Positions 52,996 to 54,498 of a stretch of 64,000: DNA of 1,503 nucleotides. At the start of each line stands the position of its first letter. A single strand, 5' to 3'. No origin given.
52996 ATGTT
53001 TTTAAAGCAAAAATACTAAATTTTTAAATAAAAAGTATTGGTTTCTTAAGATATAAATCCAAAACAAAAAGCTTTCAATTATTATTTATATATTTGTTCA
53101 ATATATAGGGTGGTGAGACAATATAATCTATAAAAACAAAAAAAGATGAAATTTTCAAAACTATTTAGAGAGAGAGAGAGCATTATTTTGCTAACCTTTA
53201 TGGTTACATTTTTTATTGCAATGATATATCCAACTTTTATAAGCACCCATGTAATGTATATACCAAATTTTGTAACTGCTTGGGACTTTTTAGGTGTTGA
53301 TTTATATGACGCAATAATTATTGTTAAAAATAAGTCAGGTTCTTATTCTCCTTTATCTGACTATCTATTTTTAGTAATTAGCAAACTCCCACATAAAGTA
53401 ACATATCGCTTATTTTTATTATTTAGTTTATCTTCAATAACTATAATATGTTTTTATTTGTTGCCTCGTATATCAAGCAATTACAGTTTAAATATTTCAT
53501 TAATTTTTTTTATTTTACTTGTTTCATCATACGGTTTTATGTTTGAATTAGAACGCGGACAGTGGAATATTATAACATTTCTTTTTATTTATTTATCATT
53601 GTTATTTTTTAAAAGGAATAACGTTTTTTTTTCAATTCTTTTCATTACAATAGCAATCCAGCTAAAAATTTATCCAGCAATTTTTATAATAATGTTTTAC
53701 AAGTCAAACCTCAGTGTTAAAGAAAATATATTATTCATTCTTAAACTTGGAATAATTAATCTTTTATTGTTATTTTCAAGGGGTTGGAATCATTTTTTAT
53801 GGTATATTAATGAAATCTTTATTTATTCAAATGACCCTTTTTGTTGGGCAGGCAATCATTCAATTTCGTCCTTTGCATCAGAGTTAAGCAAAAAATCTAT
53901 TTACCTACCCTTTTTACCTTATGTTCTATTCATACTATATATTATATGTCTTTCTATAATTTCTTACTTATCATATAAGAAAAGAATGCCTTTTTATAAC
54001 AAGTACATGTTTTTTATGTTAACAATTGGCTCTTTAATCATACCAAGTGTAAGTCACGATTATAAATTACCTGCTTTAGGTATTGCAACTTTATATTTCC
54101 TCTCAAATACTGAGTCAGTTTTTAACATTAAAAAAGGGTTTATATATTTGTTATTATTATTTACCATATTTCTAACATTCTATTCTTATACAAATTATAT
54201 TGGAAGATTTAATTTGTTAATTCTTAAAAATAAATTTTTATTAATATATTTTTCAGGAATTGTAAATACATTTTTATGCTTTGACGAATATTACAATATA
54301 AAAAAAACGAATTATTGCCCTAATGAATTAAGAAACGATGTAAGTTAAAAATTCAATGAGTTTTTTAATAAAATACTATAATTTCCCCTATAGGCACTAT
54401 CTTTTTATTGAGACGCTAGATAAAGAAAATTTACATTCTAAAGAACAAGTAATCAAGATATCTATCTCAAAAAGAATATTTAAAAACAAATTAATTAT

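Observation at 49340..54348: Gtr/Arn/Lgm-style lipid-carrier glycosylation module apparently fed by a dTDP-Fuc4NAc (WecE/WecD) branch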

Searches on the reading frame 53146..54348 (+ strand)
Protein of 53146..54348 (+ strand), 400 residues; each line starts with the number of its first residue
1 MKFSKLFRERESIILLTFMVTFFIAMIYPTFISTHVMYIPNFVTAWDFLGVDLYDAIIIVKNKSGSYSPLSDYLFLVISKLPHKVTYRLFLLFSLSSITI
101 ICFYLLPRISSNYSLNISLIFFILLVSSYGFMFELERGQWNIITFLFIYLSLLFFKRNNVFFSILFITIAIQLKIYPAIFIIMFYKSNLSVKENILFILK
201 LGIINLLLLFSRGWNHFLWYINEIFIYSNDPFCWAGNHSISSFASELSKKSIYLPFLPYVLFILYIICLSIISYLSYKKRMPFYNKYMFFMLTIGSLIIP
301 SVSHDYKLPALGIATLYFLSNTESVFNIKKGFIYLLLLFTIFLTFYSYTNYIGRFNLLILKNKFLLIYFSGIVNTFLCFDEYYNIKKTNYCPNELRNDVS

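Call 3: search_protein_families(library=pfam, proteins=[window:53146-54348:+], max_evalue=0.01)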
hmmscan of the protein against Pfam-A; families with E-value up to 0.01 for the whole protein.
window:53146-54348:+ (400 aa): 1 family
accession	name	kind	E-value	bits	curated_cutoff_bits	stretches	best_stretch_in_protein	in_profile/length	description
PF09594.16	GT87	-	6.9e-11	42.8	25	1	67-272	3-208/237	Glycosyltransferase family 87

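Call 4: search_protein_families(library=ncbifam, proteins=[window:53146-54348:+], max_evalue=0.01)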
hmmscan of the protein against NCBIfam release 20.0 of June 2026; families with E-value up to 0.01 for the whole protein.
window:53146-54348:+ (400 aa): 0 families

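Call 15: search_solved_structures(query=window:53146-54348:+, max_evalue=10, show_alignments=2)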
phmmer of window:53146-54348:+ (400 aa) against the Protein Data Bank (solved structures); distinct sequences matched with E-value up to 10: 0.

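Call 16: find_homologous_proteins(query=window:53146-54348:+, max_evalue=0.001)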
Query window:53146-54348:+ (400 aa): 88 proteins with E <= 0.001 among 8000 candidates.
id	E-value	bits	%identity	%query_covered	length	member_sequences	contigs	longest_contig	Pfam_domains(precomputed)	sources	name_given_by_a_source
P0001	2.8e-249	845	100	100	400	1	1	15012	PF09594.17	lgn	-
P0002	5.3e-180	617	80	91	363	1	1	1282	PF09594.17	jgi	-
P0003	1.4e-85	306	39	97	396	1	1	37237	PF09594.17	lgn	-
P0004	8.6e-80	287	41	94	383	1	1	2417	PF09594.17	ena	-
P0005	5.1e-37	147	32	78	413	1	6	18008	PF09594.17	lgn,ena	-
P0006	2.3e-33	135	32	86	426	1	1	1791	PF09594.17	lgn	-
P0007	7.9e-31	126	30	86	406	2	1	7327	PF09594.17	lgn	-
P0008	1.2e-29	122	35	71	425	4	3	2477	PF09594.17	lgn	-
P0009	2.0e-29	122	33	75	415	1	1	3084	PF09594.17,PF13603.13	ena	-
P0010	3.5e-29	121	32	76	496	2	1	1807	PF09594.17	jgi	-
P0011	3.9e-29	121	30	93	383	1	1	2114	PF09594.17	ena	-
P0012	1.6e-28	119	29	95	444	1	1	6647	PF09594.17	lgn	-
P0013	1.8e-28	118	31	82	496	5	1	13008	PF09594.17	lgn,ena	-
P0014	4.9e-28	117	34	73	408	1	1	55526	PF09594.17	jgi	jgi:hypothetical protein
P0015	7.3e-28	116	31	71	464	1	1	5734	PF09594.17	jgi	jgi:hypothetical protein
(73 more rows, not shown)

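Call 18: find_encoding_contigs(protein=P0003, flank=10000, max_places=3)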
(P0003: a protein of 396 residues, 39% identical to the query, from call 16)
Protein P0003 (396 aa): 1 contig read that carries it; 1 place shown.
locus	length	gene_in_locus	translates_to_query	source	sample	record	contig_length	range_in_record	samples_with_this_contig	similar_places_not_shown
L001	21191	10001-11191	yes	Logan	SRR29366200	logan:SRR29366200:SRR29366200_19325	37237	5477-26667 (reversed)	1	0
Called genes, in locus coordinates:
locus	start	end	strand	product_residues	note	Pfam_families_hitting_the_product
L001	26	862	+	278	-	PF01261:AP_endonuc_2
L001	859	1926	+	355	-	PF01408:GFO_IDH_MocA, PF02894:GFO_IDH_MocA_C, PF22725:GFO_IDH_MocA_C3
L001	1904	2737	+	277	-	PF00106:adh_short, PF13561:adh_short_C2, PF00106:adh_short (weak), PF13561:adh_short_C2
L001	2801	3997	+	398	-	PF05050:Methyltransf_21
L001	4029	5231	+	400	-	PF13489:Methyltransf_23, PF08241:Methyltransf_11, PF08242:Methyltransf_12, PF13649:Methyltransf_25, PF13847:Methyltransf_31 (weak), PF22674:C2185-like_N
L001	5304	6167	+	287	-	PF01370:Epimerase, PF04321:RmlD_sub_bind, PF16363:GDP_Man_Dehyd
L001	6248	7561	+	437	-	PF01041:DegT_DnrJ_EryC1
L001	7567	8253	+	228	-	-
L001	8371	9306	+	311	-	PF00535:Glycos_transf_2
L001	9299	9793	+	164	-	PF04138:GtrA_DPMS_TM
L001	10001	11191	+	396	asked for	PF09594:GT87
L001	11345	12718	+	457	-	PF01943:Polysacc_synt, PF01554:MatE (weak)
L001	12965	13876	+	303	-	PF01073:3Beta_HSD (faint), PF01370:Epimerase, PF16363:GDP_Man_Dehyd (weak)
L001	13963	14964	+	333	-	PF00535:Glycos_transf_2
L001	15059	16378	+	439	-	PF04932:Wzy_C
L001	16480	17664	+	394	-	PF00534:Glycos_transf_1, PF13692:Glyco_trans_1_4, PF13524:Glyco_trans_1_2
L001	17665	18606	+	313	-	-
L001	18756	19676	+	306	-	PF00535:Glycos_transf_2, PF10111:Glyco_tranf_2_2, PF13641:Glyco_tranf_2_3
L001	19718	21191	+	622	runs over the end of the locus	PF13522:GATase_6, PF13537:GATase_7, PF00733:Asn_synthase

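Call 19: find_encoding_contigs(protein=P0005, flank=10000, max_places=3)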
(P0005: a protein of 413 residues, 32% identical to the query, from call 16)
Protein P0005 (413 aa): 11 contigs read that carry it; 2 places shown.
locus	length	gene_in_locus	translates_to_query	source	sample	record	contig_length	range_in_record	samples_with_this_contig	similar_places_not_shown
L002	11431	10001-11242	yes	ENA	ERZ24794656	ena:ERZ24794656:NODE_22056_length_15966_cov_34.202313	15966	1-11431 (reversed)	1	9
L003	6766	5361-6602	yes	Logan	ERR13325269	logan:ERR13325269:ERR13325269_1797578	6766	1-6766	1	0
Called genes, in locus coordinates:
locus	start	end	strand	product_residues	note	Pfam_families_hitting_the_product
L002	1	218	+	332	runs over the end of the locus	-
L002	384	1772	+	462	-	PF02310:B12-binding, PF04055:Radical_SAM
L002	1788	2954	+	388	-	PF13524:Glyco_trans_1_2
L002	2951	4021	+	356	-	PF00535:Glycos_transf_2, PF10111:Glyco_tranf_2_2, PF13506:Glyco_transf_21 (weak), PF13641:Glyco_tranf_2_3, PF13632:Glyco_trans_2_3 (faint)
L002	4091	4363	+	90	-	PF02543:Carbam_trans_N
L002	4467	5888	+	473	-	PF03559:Hexose_dehydrat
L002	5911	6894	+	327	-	PF01408:GFO_IDH_MocA, PF02894:GFO_IDH_MocA_C (weak), PF22725:GFO_IDH_MocA_C3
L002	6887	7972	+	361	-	PF01041:DegT_DnrJ_EryC1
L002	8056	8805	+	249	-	PF01739:CheR (faint), PF13847:Methyltransf_31, PF08242:Methyltransf_12, PF13649:Methyltransf_25 (weak)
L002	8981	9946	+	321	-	PF00535:Glycos_transf_2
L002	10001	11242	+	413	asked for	PF09594:GT87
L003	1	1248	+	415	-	?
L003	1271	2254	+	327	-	PF01408:GFO_IDH_MocA, PF02894:GFO_IDH_MocA_C (weak), PF22725:GFO_IDH_MocA_C3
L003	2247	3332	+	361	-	PF01041:DegT_DnrJ_EryC1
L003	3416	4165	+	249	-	PF01739:CheR (faint), PF13847:Methyltransf_31, PF08242:Methyltransf_12, PF13649:Methyltransf_25 (weak)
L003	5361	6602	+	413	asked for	PF09594:GT87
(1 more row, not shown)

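Call 20: find_encoding_contigs(protein=P0001, flank=10000, max_places=3)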
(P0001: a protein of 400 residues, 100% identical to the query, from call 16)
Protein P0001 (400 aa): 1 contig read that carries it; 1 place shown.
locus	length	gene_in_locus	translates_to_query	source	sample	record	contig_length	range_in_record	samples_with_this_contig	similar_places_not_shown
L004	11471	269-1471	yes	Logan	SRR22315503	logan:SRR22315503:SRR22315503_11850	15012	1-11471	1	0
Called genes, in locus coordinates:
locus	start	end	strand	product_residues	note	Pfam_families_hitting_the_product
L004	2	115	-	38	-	?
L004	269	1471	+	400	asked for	PF09594:GT87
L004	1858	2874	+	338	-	PF00535:Glycos_transf_2, PF10111:Glyco_tranf_2_2, PF13641:Glyco_tranf_2_3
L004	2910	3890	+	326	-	PF02485:Branch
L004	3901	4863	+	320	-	-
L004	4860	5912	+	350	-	PF01522:Polysacc_deac_1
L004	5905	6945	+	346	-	PF01522:Polysacc_deac_1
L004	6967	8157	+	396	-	-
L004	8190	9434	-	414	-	PF07494:Reg_prop (faint), PF18962:Por_Secre_tail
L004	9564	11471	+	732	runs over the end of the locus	PF00534:Glycos_transf_1 (weak), PF01522:Polysacc_deac_1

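Call 23: find_related_loci(query=A1, collection=genome_contigs, flank=10000)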
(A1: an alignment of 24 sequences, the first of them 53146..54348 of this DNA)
Query A1 (400 aa) in genome_contigs; peptide patterns used: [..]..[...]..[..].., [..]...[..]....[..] (x = any residue, [..] = any of these).
199 stretches matched a pattern; 137 encode a relative of the query (tblastn E <= 1e-3); the best 80 are kept; 80 distinct loci.
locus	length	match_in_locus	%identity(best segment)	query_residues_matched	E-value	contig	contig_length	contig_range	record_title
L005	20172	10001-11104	40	2-368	2e-61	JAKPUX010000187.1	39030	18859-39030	MAG: bacterium isolate USPA_maxbin.129 k141_127602, whole genome shotgun sequence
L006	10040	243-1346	39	2-368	5e-61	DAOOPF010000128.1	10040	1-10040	MAG TPA_asm: bacterium isolate AMR_MDS_2604 NODE_8340_length_10040_cov_7.961743, whole genome shotgun sequence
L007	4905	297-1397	31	14-350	6e-41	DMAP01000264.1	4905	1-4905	MAG TPA_asm: Clostridiales bacterium isolate UBA8955 contig_63078, whole genome shotgun sequence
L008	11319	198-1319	32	13-364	1e-39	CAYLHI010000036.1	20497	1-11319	MAG TPA_asm: uncultured Pelolinea sp. isolate binchicken_co116_379 genome assembly, contig: NODE_2510_length_20497_cov_1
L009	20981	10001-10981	35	31-330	5e-38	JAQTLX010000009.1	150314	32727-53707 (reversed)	MAG: Ignavibacteria bacterium isolate STA_27 NODE_227_length_150314_cov_9.516263_Sandtown_A, whole genome shotgun sequen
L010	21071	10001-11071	32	14-349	1e-37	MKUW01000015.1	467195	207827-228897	MAG: Chloroflexi bacterium 44-23 SCNpilot_bf_inoc_scaffold_4, whole genome shotgun sequence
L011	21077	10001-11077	31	21-350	1e-36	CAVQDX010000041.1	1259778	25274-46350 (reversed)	MAG: uncultured delta proteobacterium isolate MFD01872.bin.2.71 genome assembly, contig: contig_43718, whole genome shot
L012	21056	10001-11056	32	13-349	3e-35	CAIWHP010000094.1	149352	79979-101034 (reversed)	MAG: uncultured Lentisphaerae bacterium isolate Loclat_bin-07389 genome assembly, contig: bin-07389:094/280, whole genom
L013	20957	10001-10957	32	27-323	2e-35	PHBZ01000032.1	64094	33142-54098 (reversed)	MAG: Chloroflexi bacterium HGW-Chloroflexi-10 Ig3397_v2_scaffold_332, whole genome shotgun sequence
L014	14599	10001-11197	31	14-397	3e-35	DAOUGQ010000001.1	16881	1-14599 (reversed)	MAG TPA_asm: Anaerolineaceae bacterium isolate R77_207 k123_1708124, whole genome shotgun sequence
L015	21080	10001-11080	31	22-350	5e-35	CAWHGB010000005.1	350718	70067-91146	MAG: uncultured Chloroflexia bacterium isolate MFD00709.bin.2.144 genome assembly, contig: contig_32420, whole genome sh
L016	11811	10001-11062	33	14-350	6e-35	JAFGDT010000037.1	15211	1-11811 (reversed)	MAG: bacterium isolate Zod_Metabat.1186 k87_3426972, whole genome shotgun sequence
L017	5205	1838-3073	28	12-393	1e-34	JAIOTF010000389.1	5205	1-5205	MAG: Anaerolineaceae bacterium isolate SMBSF63 bin_68_k127_1365859, whole genome shotgun sequence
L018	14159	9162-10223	30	14-350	3e-34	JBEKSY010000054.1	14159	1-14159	MAG: Anaerolineales bacterium isolate SPRUCE 545 SPRUCE_545_54, whole genome shotgun sequence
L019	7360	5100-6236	30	14-379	5e-34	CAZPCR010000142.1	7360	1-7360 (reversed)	MAG TPA_asm: uncultured Anaerolineaceae bacterium isolate binchicken_co50_402 genome assembly, contig: NODE_13783_length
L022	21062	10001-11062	30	7-367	1e-33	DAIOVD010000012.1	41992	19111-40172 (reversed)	MAG TPA_asm: Catalimonadaceae bacterium isolate CTOTU18311 NODE_835_length_41992_cov_10.039106, whole genome shotgun seq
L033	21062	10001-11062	29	7-367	7e-32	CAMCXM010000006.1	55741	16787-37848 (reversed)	MAG: Spirosoma fluviale isolate MiE-14oct19-187 genome assembly, contig: MiE-14oct19-C568, whole genome shotgun sequence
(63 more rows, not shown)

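Call 27: predict_structure(alignment_id=A1)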
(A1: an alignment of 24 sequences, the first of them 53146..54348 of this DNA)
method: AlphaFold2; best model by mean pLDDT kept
length: 400 residues; sequences in the alignment: 24
mean_pLDDT: 86.7   pTM: 0.89
mean pLDDT of the five models: 86.7, 85.3, 84.8, 84.3, 83.5
residues with pLDDT >= 90: 240; 70-90: 110; 50-70: 40; < 50: 10
segments of 3 or more residues with pLDDT < 50: 393-400
pLDDT, mean of each block of 10 residues (from residue 1): 89 95 87 77 65 91 82 92 95 97 95 95 91 90 96 92 96 93 88 92 93 90 81 68 85 88 97 89 85 92 76 96 94 96 76 59 88 97 82 42
secondary structure, 60 per line:
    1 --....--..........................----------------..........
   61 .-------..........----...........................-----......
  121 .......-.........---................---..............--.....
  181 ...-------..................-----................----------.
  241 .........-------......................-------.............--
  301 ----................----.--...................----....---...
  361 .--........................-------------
elements in order: H3-6 H10-34 H51-61 H69-78 H83-109 H115-127 H129-137 H141-156 H160-173 H176-183 H191-208 H214-229 H240-249 H257-278 H286-298 H305-320 H328-346 H351-354 H358-361 H364-387

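Call 32: fold_search(model_id=the predicted structure, library=pdb)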
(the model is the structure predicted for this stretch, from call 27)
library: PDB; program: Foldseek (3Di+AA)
matches with E <= 10: 187; with E <= 0.001: 5
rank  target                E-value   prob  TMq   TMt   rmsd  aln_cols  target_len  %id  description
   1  9wno_A                3.9e-04  1.00  0.55  0.55   9.4       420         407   17  Cryo-EM structure of Candida glabrata GPI mannosyltransferase I bound to Dol-P-Man (released 2025-12-03)
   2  9ub7_B                3.9e-04  1.00  0.56  0.57   9.0       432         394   16  Structure of glycosylphosphatidylinositol transamidase,state 1 (released 2026-04-08)
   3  8imx_U                4.6e-04  1.00  0.51  0.49   9.4       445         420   12  Cryo-EM structure of GPI-T with a chimeric GPI-anchored protein (released 2023-08-16)
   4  9dm7_A                8.7e-04  1.00  0.59  0.63   7.6       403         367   13  mannosyltransferase PimE in complex with Fab_E6 (released 2025-06-25)
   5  9dm5                  8.7e-04  1.00  0.55  0.58   8.1       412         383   13  Product-Bound mannosyltransferase PimE (released 2025-06-25)
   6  9s6t_A                3.2e-03  1.00  0.41  0.35  12.5       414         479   15  Ternary cryo-EM structure of chicken ALG12 with Dol25-PP-GlcNAc2Man7, Dol25-P-Man, and Fab (released 2026-03-18)
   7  6snh_X                8.1e-03  1.00  0.52  0.45  11.3       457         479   12  Cryo-EM structure of yeast ALG6 in complex with 6AG9 Fab and Dol25-P-Glc (released 2020-03-11)
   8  7wld_U                1.1e-02  1.00  0.54  0.52   8.9       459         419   12  Cryo-EM structure of the human glycosylphosphatidylinositol transamidase complex at 2.53 Angstrom resolution (released 2022-04-27)
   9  9s6s_A                2.4e-02  0.99  0.38  0.30  15.2       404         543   10  Ternary cryo-EM structure of human ALG9 with Dol25-PP-GlcNAc2Man6, Dol25-P-Man and Fab (released 2026-03-18)
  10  6gxc_A                3.3e-02  0.97  0.34  0.22  14.3       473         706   15  Bacterial oligosaccharyltransferase PglB in complex with an inhibitory peptide and a reactive lipid-linked oligosaccha (released 2018-11-14)
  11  9s6u_A                7.3e-02  0.93  0.35  0.27  16.1       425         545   12  Ternary cryo-EM structure of human ALG9 with Dol25-PP-GlcNAc2Man8, Dol25-P-Man and Fab (released 2026-03-18)
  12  5ogl_A                8.0e-02  0.90  0.34  0.22  14.5       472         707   15  Structure of bacterial oligosaccharyltransferase PglB in complex with an acceptor peptide and an lipid-linked oligosac (released 2017-10-25)
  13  5f15                  2.2e-01  0.91  0.39  0.31  14.2       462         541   10  Crystal Structure of ArnT from Cupriavidus metallidurans bound to Undecaprenyl phosphate (released 2016-02-17)
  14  7bve_A                4.0e-01  0.80  0.37  0.17  17.0       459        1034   10  Cryo-EM structure of Mycobacterium smegmatis arabinosyltransferase EmbC2-AcpM2 in complex with ethambutol (released 2020-04-29)
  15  6wbv_A                4.5e-01  0.14  0.18  0.17  23.2       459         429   12  Structure of human ferroportin bound to hepcidin and cobalt in lipid nanodisc (released 2020-09-09)
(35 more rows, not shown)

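Call 38: search_protein_families(library=pfam, proteins=[L022:1020-2516:+, L022:2513-3652:+, L022:3654-4547:+, L022:5689-6330:-, L022:7250-7942:-, L022:7885-8871:-, L022:8847-9659:-, L022:11158-11883:-, L005:11161-12351:+, L005:13285-13809:+], max_evalue=0.001)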
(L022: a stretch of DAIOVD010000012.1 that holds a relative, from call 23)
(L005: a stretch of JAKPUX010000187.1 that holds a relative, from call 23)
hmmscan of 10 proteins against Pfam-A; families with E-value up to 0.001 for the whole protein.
L022:1020-2516:+ (498 aa): 1 family
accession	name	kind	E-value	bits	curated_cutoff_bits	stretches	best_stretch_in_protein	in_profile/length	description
PF13472.12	Lipase_GDSL_2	-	4e-09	37.7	32.9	1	313-470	27-177/178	GDSL-like Lipase/Acylhydrolase family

L022:2513-3652:+ (379 aa): 0 families

L022:3654-4547:+ (297 aa): 6 families
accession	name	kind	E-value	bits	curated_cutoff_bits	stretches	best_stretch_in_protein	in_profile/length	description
PF04321.23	RmlD_sub_bind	-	2.8e-68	230.5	27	1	1-290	1-278/287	RmlD substrate binding domain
PF01370.27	Epimerase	-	3.8e-30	105.5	20.9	1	3-224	1-239/240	NAD dependent epimerase/dehydratase family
PF16363.11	GDP_Man_Dehyd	-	8.3e-17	62.1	27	1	4-225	1-248/332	GDP-mannose 4,6 dehydratase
PF02719.21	Polysacc_synt_2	-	3e-15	56.6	20.2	1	3-195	1-197/293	Polysaccharide biosynthesis protein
PF01073.25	3Beta_HSD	-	1.1e-11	44.7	22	1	4-167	1-184/280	3-beta hydroxysteroid dehydrogenase/isomerase family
PF07993.18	NAD_binding_4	-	3.5e-09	36.7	20.1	1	67-168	90-210/258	Male sterility protein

L022:5689-6330:- (213 aa): 4 families
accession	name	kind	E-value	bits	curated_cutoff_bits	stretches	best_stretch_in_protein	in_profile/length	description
PF00132.30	Hexapep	-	1.6e-16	59.6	27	2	159-191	2-34/36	Bacterial transferase hexapeptide (six repeats)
PF17836.7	PglD_N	-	4.3e-10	40.5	23.4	1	3-83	1-76/78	PglD N-terminal domain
PF25084.1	LbH_EIF2B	-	1.7e-06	28.4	54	1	98-198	3-100/105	EIF2B subunit epsilon LbH domain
PF25087.1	GMPPB_C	-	3.9e-05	23.7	39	1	99-192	5-95/110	GMPPB C-terminal domain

L022:7250-7942:- (230 aa): 3 families
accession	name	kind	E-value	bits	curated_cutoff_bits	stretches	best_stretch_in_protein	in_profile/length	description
PF13419.12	HAD_2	-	4.8e-09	37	23.8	1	117-202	89-175/178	Haloacid dehalogenase-like hydrolase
PF13242.12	Hydrolase_like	-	1.3e-07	31.8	22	1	159-207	2-50/75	HAD-hyrolase-like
PF00702.32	Hydrolase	-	1.2e-06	29.5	26.4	1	126-196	117-188/191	haloacid dehalogenase-like hydrolase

L022:7885-8871:- (328 aa): 4 families
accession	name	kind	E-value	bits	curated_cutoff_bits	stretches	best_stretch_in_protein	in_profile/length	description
PF21360.3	PylC-like_N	-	5.5e-09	36.5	27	1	20-95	13-88/96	PylC-like, N-terminal domain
PF15632.11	ATPgrasp_Ter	-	3.9e-08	33.6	29.1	1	169-286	3-111/131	ATP-grasp in the biosynthetic pathway with Ter operon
PF02655.19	ATP-grasp_3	-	3.2e-07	31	23.2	1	112-264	3-160/160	ATP-grasp domain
PF06973.17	DUF1297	-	0.00025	21.1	23.8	0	218-267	100-148/188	Domain of unknown function (DUF1297)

L022:8847-9659:- (270 aa): 4 families
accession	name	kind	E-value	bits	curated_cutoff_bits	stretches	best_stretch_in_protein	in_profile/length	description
PF01370.27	Epimerase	-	3.7e-24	85.9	20.9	1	8-191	2-225/240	NAD dependent epimerase/dehydratase family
PF16363.11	GDP_Man_Dehyd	-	6.5e-14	52.6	27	1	48-231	76-277/332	GDP-mannose 4,6 dehydratase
PF07993.18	NAD_binding_4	-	1.5e-07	31.3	20.1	1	48-181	89-252/258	Male sterility protein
PF04321.23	RmlD_sub_bind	-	7.8e-07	28.9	27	1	70-223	76-234/287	RmlD substrate binding domain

L022:11158-11883:- (241 aa): 4 families
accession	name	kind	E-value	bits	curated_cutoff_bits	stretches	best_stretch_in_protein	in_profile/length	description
PF00132.30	Hexapep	-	7.3e-20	70.2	27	3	185-219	1-35/36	Bacterial transferase hexapeptide (six repeats)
PF14602.12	Hexapep_2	-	8.2e-08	32.3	27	1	186-219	2-33/34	Hexapeptide repeat of succinyl-transferase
PF17836.7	PglD_N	-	6e-07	30.4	23.4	1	34-111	3-78/78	PglD N-terminal domain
PF25084.1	LbH_EIF2B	-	1e-06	29.1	54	1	121-212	17-105/105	EIF2B subunit epsilon LbH domain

L005:11161-12351:+ (396 aa): 2 families
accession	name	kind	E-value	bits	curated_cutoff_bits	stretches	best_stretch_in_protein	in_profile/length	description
PF18603.7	LAL_C2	-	1.2e-07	32.3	29.4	1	323-395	6-78/78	L-amino acid ligase C-terminal domain 2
PF13535.11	ATP-grasp_4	-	0.00033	20.7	27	0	140-279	4-158/160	ATP-grasp domain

L005:13285-13809:+ (174 aa): 5 families
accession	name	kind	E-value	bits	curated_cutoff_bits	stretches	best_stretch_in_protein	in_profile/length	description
PF13302.13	Acetyltransf_3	-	6.4e-23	82.4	25.4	1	10-147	2-138/138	Acetyltransferase (GNAT) domain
PF00583.31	Acetyltransf_1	-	7.1e-12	46.1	20.7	1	41-146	15-116/116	Acetyltransferase (GNAT) family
PF13420.13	Acetyltransf_4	-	2e-10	41.4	24.3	1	13-166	2-154/155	Acetyltransferase (GNAT) domain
PF13523.12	Acetyltransf_8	-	1.9e-06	28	27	1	76-150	71-141/145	Acetyltransferase (GNAT) domain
PF13508.13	Acetyltransf_7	-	1.8e-05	25.4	27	1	70-147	11-83/84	Acetyltransferase (GNAT) domain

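Call 49: search_protein_families(library=pfam, proteins=[L001:7567-8253:+], max_evalue=1)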
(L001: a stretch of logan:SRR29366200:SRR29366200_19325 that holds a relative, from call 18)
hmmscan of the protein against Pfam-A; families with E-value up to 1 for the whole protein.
L001:7567-8253:+ (228 aa): 4 families
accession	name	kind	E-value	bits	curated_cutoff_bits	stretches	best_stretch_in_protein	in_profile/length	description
PF00175.26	NAD_binding_1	-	0.0002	22.4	22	1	115-175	1-62/109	Oxidoreductase NAD-binding domain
PF08022.18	FAD_binding_8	-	0.0033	17.9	22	1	15-102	13-88/109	FAD-binding domain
PF08030.17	NAD_binding_6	-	0.017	15.6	22.2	1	113-136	4-27/156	Ferric reductase NAD binding domain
PF00970.30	FAD_binding_6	-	0.022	15.5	21.1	1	20-103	16-97/99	Oxidoreductase FAD-binding domain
